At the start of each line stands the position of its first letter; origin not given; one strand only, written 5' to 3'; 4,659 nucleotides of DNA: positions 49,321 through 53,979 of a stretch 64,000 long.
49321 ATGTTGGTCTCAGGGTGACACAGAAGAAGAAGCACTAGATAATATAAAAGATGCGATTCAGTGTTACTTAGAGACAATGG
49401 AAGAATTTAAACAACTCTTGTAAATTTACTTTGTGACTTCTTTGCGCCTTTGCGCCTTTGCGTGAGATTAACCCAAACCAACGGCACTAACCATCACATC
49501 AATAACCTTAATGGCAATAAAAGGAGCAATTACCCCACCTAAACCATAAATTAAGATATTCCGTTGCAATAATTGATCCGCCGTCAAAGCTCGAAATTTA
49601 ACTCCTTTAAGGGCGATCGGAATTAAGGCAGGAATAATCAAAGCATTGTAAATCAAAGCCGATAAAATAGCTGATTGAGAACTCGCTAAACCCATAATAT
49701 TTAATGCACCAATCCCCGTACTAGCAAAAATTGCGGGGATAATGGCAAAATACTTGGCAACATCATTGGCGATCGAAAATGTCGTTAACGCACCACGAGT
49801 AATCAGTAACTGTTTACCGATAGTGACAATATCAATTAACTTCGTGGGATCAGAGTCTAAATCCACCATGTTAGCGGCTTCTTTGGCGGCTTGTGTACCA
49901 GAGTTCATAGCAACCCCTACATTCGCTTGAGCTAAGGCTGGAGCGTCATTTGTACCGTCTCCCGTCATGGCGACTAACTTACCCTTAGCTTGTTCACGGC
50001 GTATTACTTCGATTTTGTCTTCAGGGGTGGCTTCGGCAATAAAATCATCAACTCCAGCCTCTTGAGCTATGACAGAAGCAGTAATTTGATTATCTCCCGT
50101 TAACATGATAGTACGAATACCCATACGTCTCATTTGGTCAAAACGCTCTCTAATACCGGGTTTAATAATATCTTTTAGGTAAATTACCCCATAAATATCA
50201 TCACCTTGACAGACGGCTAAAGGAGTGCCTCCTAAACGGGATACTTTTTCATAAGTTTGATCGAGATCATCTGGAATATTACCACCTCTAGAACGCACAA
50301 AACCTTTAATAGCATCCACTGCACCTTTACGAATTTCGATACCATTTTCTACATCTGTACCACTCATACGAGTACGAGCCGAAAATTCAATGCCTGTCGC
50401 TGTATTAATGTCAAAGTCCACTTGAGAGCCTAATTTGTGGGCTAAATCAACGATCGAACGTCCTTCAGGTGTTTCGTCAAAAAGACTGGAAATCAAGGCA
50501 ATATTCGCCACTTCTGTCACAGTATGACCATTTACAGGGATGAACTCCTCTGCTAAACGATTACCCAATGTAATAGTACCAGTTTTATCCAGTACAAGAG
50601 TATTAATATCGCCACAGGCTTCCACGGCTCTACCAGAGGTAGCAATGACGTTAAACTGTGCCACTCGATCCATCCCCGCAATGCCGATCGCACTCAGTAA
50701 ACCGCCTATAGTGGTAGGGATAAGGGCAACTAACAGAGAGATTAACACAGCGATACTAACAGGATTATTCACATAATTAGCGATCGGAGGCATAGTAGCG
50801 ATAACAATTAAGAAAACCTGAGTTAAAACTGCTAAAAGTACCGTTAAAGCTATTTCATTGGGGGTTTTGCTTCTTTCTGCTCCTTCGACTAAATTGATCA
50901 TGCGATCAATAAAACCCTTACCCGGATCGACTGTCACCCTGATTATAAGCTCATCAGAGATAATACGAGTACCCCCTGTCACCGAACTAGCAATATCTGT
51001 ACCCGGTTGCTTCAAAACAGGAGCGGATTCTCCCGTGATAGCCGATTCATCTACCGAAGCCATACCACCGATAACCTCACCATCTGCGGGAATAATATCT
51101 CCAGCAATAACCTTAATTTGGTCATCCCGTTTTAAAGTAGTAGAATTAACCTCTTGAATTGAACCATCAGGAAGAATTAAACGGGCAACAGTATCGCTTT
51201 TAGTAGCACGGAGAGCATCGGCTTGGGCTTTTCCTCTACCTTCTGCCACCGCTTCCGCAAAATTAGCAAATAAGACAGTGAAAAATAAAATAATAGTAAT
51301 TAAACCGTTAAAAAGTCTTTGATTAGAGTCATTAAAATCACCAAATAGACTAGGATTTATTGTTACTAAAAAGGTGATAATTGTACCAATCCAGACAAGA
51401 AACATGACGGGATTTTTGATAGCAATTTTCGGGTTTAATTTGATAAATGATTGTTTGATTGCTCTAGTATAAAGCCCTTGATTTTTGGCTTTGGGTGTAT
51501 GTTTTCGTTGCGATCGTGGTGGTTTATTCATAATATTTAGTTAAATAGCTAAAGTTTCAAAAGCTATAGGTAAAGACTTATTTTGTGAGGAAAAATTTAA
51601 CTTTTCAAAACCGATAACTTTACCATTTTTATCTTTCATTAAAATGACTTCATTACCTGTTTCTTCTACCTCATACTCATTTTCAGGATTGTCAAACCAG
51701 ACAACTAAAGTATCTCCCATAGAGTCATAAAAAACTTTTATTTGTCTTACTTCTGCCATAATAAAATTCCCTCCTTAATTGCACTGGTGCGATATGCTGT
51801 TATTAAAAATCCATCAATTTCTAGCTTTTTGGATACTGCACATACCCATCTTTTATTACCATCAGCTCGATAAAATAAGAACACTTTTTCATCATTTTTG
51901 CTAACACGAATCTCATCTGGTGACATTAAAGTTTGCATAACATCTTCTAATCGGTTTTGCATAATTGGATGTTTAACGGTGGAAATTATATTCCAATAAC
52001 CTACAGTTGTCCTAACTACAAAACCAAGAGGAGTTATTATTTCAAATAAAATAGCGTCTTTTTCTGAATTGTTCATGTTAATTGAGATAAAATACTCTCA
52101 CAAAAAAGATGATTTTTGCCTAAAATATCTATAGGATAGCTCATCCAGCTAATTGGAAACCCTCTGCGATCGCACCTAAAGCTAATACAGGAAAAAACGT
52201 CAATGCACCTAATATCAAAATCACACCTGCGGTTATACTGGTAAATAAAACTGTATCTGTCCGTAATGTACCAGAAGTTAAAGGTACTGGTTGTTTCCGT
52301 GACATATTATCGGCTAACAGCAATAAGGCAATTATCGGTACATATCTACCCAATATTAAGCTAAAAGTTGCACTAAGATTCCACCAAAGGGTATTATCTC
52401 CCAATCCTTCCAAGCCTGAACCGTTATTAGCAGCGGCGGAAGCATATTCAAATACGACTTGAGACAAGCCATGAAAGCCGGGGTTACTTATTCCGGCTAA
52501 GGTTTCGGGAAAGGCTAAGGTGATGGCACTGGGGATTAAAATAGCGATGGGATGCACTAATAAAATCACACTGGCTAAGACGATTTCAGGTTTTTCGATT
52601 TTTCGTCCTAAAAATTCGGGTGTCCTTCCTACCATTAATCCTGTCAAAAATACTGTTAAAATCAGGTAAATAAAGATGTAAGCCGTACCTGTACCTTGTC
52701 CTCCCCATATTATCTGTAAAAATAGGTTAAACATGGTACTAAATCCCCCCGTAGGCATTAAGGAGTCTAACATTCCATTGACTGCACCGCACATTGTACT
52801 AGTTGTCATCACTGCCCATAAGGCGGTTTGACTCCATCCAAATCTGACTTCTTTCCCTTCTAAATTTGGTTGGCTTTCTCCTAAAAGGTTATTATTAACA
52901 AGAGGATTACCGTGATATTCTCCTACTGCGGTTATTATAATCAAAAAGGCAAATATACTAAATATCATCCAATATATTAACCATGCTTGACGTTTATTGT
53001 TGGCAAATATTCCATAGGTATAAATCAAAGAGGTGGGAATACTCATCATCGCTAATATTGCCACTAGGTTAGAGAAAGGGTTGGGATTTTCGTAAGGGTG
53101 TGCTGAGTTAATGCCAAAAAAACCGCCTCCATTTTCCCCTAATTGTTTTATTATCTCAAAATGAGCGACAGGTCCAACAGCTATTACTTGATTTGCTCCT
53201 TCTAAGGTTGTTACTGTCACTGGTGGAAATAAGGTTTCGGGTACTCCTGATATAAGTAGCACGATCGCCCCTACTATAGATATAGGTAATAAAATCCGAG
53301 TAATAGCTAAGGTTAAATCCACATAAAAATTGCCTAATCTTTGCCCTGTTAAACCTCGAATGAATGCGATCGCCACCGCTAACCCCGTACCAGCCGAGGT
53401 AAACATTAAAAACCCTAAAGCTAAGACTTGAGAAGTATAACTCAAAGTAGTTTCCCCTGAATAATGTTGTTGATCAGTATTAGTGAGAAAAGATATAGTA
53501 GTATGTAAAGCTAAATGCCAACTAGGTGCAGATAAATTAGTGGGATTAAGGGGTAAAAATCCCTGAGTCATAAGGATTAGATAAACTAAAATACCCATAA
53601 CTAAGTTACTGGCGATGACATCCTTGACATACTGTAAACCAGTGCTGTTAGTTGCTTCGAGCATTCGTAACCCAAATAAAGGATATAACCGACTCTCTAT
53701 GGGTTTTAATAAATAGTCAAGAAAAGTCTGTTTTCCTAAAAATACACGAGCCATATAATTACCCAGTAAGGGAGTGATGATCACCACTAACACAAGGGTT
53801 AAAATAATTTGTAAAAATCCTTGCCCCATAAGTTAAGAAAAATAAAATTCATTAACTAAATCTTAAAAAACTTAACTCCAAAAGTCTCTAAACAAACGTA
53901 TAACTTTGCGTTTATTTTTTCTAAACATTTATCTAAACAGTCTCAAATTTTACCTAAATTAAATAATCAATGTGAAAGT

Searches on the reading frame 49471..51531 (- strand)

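Call 22: search_protein_families(library=pfam, proteins=[window:49471-51531:-], max_evalue=0.00001)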
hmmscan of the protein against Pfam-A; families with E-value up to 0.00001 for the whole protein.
window:49471-51531:- (687 aa): 2 families
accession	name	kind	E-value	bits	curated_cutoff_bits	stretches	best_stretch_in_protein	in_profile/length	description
PF00122.25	E1-E2_ATPase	-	6.5e-31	107.7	28.1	1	116-292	7-180/181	E1-E2 ATPase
PF00702.32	Hydrolase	-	6.2e-28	98.9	26.4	1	309-537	1-191/191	haloacid dehalogenase-like hydrolase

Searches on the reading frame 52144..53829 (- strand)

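Call 22: search_protein_families(library=pfam, proteins=[window:52144-53829:-], max_evalue=0.00001)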
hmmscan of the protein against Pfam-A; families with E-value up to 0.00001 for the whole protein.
window:52144-53829:- (562 aa): 1 family
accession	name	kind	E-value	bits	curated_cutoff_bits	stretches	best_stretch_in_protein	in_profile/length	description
PF03814.21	KdpA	-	9.4e-228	757.3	22.6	1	10-558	2-548/548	Potassium-transporting ATPase A subunit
